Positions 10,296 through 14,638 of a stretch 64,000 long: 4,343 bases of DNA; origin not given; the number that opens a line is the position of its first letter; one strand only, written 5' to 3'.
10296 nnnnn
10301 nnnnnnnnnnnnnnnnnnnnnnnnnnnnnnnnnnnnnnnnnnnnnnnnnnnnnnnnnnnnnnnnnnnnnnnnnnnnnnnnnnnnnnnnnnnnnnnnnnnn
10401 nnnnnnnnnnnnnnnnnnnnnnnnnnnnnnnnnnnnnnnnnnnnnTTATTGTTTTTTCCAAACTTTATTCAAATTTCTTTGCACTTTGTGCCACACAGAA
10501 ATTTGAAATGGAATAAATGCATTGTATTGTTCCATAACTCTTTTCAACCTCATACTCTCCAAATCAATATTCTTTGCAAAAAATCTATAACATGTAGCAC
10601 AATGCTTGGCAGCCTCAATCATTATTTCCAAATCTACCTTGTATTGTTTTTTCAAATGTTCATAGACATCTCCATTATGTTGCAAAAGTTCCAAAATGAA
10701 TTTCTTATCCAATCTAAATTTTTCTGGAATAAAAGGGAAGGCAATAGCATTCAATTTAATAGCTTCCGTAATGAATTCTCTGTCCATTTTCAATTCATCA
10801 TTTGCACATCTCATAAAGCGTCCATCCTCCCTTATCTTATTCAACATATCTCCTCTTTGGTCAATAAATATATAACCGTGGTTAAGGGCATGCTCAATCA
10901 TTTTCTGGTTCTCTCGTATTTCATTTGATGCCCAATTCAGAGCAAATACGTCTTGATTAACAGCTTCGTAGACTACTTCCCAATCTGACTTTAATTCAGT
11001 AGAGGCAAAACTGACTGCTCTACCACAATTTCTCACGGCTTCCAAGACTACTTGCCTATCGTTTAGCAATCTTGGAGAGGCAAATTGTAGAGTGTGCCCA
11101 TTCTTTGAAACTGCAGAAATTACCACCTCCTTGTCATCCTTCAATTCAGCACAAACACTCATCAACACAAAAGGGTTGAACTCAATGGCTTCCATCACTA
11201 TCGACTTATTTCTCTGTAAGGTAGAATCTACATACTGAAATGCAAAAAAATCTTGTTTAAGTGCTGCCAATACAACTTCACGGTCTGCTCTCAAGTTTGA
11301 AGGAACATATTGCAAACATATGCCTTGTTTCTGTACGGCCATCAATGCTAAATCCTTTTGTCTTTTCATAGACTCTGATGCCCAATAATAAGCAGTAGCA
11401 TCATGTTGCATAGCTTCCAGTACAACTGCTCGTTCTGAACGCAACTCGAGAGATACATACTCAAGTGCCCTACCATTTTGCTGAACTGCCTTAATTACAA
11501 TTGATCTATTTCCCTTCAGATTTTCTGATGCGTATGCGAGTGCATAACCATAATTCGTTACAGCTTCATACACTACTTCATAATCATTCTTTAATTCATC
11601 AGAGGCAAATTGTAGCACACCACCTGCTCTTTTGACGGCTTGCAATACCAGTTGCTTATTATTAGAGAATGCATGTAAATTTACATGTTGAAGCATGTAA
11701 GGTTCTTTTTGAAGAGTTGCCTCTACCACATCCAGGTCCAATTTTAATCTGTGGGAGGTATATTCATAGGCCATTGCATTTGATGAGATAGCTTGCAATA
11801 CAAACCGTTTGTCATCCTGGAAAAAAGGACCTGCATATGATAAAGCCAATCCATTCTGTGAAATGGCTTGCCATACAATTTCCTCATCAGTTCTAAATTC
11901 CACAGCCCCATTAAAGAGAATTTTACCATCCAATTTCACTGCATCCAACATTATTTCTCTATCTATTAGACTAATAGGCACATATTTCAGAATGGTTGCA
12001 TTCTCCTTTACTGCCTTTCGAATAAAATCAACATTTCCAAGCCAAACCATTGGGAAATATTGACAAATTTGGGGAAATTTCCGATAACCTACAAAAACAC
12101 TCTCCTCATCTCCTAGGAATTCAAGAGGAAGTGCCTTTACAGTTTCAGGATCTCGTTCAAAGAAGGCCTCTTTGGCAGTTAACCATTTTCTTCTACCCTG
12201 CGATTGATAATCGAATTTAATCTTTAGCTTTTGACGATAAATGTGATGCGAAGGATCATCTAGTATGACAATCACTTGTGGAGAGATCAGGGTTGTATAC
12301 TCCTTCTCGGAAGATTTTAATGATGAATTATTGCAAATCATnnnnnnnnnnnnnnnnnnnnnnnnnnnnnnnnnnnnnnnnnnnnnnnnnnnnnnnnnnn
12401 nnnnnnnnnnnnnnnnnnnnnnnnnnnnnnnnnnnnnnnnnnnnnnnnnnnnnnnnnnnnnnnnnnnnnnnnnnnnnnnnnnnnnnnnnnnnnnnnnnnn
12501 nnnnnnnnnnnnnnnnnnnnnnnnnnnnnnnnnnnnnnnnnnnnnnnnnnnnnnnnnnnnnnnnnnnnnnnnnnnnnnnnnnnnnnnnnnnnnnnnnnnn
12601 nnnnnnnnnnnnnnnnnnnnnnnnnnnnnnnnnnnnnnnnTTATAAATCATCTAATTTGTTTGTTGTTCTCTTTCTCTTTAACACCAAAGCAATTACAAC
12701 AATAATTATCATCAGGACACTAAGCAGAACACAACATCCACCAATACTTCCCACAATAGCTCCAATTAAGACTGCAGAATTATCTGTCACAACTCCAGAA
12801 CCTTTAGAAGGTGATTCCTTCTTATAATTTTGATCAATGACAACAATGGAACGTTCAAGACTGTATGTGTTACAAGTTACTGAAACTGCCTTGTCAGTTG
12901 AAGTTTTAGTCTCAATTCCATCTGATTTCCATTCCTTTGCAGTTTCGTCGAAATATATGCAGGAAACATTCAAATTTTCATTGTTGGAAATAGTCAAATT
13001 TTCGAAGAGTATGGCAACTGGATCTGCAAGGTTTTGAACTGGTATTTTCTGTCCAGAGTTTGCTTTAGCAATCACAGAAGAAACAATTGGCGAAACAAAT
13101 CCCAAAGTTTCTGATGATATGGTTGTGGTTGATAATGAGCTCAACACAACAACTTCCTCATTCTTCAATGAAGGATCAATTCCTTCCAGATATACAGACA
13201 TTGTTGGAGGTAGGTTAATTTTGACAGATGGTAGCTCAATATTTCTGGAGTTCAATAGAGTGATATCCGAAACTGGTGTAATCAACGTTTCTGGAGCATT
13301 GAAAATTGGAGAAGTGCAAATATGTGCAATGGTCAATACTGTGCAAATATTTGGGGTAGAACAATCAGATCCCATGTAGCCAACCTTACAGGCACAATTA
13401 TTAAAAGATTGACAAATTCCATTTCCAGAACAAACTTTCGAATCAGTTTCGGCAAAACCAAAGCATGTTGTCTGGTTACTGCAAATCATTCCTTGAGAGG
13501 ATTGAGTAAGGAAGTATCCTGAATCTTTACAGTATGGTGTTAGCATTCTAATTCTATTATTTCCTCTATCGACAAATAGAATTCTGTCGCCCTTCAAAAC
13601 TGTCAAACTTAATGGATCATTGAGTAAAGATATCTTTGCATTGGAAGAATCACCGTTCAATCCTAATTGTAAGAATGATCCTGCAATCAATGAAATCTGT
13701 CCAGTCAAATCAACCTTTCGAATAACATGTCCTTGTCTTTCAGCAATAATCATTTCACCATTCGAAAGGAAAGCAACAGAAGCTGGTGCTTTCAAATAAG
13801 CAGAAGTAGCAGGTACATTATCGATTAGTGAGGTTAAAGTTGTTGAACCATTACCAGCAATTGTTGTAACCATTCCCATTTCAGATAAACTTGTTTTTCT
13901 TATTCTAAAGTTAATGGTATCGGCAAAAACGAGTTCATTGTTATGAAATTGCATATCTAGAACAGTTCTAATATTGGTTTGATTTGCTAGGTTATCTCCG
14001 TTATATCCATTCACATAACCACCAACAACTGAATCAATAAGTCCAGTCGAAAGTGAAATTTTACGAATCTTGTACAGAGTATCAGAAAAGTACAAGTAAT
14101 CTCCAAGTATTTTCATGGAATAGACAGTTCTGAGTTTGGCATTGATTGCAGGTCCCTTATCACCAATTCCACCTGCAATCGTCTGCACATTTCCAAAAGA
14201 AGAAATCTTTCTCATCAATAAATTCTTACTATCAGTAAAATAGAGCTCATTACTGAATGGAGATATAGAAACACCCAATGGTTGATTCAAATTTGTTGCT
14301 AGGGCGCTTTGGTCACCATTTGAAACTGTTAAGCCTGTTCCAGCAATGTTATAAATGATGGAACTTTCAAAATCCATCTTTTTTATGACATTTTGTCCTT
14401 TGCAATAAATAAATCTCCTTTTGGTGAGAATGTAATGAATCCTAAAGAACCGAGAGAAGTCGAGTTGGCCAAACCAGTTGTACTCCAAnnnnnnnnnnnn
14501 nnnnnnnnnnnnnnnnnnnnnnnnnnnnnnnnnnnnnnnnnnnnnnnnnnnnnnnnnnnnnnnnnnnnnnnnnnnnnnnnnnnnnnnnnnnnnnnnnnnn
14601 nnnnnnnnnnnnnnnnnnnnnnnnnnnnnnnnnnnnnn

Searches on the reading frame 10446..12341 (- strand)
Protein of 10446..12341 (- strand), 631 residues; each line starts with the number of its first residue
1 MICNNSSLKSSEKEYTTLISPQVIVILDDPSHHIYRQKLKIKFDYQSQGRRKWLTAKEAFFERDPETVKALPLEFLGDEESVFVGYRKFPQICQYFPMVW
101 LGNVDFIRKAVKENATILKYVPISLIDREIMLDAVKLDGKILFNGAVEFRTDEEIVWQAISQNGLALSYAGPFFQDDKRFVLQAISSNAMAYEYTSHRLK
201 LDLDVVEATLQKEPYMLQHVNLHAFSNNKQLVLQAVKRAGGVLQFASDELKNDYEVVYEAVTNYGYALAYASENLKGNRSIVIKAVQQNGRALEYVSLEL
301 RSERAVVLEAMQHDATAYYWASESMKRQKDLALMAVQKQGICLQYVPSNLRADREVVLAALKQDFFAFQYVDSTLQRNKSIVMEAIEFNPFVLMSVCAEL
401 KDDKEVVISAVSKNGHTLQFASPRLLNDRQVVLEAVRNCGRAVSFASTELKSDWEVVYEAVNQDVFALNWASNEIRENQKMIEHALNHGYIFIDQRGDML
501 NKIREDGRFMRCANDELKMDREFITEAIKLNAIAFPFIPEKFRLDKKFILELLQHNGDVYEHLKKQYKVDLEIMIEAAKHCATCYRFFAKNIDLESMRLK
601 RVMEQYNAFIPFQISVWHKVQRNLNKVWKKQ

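Call 9: search_protein_families(library=pfam, proteins=[window:10446-12341:-], max_evalue=0.00001)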
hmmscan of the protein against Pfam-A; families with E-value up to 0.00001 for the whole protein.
window:10446-12341:- (631 aa): 1 family
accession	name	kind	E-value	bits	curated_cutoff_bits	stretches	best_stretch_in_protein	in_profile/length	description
PF13475.11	DUF4116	-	3.6e-129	420.6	24.9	9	228-276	1-49/49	Domain of unknown function (DUF4116)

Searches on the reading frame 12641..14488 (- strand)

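Call 22: search_protein_families(library=pfam, proteins=[window:12641-14488:-], max_evalue=0.00001)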
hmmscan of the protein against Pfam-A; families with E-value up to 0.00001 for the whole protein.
window:12641-14488:- (615 aa): 1 family
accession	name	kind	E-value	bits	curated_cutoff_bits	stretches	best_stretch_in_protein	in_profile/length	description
PF25021.1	TEN_NHL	-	3.3e-07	30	27.1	0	109-316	131-356/357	Teneurin NHL domain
